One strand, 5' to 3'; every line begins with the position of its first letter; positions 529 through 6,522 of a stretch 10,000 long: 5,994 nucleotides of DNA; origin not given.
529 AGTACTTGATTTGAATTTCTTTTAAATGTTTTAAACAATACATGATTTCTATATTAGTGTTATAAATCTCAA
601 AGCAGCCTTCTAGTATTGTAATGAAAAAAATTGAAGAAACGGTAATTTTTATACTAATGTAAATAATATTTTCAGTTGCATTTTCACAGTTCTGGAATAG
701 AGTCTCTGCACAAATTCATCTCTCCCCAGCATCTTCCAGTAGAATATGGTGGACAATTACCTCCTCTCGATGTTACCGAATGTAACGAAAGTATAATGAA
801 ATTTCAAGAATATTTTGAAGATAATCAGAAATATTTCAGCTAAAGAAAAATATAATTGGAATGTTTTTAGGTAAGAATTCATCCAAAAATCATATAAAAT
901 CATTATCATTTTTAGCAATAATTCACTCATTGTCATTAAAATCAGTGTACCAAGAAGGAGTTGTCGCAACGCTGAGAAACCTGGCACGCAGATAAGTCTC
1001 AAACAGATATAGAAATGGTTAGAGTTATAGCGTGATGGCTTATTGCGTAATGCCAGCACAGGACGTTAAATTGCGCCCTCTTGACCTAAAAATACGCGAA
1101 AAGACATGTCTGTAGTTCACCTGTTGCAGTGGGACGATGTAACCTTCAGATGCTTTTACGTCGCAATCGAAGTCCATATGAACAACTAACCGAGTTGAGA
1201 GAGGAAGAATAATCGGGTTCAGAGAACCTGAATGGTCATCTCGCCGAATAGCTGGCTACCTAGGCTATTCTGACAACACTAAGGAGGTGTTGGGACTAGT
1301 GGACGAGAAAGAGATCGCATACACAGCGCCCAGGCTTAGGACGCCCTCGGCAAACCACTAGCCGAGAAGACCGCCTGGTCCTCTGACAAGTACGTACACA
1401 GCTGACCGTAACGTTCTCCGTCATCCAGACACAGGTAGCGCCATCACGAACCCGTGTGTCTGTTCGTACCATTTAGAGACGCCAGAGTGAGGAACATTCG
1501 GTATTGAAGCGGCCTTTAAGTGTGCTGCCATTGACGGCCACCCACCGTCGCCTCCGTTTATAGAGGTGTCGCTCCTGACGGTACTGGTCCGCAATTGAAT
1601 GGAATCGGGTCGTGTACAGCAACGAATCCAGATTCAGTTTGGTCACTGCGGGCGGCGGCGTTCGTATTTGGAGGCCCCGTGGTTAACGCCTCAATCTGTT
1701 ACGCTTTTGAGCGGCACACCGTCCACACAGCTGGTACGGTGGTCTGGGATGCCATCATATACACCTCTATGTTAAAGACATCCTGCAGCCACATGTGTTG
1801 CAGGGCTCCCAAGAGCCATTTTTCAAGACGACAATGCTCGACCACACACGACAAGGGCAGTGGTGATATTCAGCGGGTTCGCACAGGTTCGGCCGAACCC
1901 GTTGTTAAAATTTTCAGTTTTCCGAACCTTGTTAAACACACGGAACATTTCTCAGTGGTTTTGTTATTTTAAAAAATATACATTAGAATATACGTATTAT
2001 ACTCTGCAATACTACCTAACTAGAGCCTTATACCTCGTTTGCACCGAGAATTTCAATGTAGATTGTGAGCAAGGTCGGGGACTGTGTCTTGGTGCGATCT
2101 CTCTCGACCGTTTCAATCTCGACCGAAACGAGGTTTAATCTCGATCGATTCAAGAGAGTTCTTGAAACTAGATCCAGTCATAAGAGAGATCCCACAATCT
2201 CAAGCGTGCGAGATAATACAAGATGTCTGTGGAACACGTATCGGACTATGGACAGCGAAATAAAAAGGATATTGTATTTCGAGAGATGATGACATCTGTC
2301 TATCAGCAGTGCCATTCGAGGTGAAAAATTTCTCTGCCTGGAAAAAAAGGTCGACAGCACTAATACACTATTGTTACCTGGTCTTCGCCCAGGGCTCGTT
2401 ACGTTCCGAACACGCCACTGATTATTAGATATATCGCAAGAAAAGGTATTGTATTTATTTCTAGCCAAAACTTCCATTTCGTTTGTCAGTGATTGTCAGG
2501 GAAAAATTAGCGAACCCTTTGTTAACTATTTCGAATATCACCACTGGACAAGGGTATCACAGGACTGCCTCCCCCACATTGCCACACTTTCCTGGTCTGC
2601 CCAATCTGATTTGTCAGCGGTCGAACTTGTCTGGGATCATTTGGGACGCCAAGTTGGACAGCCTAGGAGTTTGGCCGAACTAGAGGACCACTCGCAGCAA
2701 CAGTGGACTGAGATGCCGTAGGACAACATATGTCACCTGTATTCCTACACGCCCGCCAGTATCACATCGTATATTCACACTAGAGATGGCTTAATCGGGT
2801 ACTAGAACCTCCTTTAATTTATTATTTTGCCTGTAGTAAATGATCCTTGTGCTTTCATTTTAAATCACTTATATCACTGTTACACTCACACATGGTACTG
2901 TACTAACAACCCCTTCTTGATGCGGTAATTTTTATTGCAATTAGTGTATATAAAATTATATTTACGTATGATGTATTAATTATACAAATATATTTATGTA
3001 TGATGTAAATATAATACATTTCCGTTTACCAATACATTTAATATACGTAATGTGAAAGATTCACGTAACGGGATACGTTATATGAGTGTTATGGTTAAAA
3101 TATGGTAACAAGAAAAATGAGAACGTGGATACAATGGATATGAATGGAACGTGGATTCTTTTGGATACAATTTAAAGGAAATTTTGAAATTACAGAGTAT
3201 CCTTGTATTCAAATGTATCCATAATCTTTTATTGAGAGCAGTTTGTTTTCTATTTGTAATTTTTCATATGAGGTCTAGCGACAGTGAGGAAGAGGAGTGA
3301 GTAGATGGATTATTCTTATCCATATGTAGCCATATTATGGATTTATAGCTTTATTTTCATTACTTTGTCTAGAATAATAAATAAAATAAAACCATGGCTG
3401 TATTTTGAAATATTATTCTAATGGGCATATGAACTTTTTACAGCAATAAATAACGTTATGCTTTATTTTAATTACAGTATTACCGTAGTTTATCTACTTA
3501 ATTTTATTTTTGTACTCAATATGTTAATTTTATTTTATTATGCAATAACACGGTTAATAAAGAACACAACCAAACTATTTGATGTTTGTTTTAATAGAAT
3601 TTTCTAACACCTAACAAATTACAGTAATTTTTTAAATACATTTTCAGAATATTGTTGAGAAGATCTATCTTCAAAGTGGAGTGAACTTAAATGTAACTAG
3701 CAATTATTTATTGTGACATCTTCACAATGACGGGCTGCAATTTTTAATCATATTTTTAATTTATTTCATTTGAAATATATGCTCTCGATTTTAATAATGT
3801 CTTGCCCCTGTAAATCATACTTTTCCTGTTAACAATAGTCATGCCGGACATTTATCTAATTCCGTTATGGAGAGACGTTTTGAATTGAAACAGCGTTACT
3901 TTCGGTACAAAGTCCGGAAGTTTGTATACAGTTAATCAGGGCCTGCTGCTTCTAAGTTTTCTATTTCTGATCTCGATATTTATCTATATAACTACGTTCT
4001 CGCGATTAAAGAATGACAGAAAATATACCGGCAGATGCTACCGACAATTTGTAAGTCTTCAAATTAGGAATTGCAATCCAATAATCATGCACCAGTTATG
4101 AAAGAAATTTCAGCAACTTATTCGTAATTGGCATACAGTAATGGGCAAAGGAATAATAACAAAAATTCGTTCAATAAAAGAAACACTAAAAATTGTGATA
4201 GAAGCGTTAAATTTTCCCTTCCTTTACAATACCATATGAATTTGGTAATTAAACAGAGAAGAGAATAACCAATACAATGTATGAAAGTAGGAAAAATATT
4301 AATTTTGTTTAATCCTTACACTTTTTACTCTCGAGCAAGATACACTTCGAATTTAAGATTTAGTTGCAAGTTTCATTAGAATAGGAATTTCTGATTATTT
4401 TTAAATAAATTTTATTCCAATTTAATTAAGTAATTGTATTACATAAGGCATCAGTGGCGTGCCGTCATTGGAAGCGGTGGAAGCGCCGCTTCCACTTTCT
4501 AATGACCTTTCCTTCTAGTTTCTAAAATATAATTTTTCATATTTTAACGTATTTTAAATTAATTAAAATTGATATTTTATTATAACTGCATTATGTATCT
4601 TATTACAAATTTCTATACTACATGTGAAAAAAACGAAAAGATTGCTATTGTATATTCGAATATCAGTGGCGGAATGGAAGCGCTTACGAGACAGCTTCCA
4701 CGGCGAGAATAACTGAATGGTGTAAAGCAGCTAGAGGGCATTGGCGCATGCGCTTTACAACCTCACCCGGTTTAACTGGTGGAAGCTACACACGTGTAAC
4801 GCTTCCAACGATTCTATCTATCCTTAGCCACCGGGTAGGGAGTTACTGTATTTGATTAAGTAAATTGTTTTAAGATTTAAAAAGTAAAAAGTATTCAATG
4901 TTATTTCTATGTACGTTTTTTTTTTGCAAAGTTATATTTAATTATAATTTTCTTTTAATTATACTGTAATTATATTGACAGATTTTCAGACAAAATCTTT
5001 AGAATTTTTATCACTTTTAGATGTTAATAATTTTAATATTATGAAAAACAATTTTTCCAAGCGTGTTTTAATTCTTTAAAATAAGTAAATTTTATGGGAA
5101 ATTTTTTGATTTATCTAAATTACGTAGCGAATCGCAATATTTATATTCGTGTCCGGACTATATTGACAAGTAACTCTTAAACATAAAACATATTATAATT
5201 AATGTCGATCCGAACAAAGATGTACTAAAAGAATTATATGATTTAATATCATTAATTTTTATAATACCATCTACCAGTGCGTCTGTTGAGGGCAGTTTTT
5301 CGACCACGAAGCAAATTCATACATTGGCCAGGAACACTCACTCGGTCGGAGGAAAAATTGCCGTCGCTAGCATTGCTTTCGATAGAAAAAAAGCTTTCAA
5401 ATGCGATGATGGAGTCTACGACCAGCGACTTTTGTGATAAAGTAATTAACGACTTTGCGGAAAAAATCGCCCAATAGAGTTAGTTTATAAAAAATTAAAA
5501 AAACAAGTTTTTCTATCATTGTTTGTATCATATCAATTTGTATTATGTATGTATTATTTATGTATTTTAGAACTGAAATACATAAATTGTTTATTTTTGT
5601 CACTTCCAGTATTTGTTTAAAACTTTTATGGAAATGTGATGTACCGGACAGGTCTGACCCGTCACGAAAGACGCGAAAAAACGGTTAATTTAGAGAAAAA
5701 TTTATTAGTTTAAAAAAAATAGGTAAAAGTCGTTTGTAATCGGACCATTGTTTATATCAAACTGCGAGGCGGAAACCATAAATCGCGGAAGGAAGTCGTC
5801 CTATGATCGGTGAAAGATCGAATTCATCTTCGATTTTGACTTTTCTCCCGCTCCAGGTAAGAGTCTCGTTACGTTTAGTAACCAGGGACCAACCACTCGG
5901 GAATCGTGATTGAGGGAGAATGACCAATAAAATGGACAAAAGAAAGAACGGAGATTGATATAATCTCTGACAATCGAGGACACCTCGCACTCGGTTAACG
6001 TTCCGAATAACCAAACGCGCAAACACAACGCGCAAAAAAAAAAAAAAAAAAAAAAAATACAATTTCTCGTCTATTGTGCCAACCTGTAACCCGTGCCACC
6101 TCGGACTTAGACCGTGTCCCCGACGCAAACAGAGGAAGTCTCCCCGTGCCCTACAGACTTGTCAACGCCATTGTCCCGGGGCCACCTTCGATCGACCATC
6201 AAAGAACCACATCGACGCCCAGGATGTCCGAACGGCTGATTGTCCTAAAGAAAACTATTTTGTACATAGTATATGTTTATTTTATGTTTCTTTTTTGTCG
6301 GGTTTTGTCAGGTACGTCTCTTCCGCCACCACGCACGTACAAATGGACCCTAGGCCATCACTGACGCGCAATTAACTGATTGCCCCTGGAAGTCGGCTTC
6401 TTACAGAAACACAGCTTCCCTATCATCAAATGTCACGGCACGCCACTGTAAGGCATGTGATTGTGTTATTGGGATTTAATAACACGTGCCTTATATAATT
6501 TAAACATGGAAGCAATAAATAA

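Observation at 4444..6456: Recently inserted non-autonomous hAT element with perfect TIRs and perfect 8 bp TSD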

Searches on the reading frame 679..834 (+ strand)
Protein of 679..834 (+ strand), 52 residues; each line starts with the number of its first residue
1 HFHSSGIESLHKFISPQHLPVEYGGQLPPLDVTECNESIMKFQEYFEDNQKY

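Call 21: find_homologous_proteins(query=window:679-834:+, max_evalue=0.001)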
Query seq(52 aa): no candidate shares three 5-residue words with the query. No homologue found.
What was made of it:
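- The lack of a close relative in the databases reflects absence of the host genome, since the host exon also finds nothing (call 21).
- Tried and rejected: The CRAL-TRIO-like exon at 676-843 found no homologue (call 21).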

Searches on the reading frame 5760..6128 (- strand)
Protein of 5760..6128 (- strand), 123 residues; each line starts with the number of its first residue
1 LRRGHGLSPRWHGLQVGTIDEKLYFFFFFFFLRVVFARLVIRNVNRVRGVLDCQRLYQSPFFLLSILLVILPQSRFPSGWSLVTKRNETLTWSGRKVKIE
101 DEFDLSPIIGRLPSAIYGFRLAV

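Call 17: find_encoding_contigs(protein=window:5760-6128:-, flank=5000, max_places=10)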
Protein window:5760-6128:- (123 aa): no gene with exactly this product is on record in the collection.

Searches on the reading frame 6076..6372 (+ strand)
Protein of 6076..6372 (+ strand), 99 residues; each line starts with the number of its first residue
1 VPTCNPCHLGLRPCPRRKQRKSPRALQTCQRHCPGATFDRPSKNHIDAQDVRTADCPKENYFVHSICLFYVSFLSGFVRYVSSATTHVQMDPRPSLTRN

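Call 18: find_encoding_contigs(protein=window:6076-6372:+, flank=5000, max_places=10)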
Protein window:6076-6372:+ (99 aa): no gene with exactly this product is on record in the collection.
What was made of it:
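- Tried and rejected: Exact-ORF look-ups found nothing on record (calls 17, 18).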
